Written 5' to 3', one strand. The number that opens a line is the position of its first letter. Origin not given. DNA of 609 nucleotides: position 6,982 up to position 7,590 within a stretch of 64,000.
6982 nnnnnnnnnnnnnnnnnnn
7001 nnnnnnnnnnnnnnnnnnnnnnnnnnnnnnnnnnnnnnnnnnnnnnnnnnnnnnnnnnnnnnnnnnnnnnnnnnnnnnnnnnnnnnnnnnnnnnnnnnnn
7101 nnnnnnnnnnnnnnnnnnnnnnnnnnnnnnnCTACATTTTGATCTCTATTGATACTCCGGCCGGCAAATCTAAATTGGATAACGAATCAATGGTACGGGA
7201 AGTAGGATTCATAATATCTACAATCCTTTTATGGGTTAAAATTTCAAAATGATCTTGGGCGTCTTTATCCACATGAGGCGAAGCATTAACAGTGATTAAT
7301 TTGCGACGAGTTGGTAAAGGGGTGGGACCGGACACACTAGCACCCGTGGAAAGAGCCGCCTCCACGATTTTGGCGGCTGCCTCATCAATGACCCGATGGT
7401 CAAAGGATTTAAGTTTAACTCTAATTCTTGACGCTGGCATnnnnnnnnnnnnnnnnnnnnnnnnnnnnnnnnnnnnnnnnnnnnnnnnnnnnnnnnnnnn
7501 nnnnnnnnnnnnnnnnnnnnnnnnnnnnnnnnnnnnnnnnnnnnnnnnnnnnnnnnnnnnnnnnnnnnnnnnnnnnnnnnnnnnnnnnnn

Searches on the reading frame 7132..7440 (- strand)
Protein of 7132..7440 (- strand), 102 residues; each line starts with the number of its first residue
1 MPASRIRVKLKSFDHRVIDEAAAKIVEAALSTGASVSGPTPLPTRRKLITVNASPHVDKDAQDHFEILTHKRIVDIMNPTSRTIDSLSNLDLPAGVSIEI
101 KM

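Call 3: search_protein_families(library=pfam, proteins=[window:7132-7440:-], max_evalue=0.01)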
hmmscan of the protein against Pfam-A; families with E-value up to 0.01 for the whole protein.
window:7132-7440:- (102 aa): 1 family
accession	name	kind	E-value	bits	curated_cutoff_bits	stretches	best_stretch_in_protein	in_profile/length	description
PF00338.27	Ribosomal_S10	-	4.6e-32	110.6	21.2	1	7-101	1-98/98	Ribosomal protein S10p/S20e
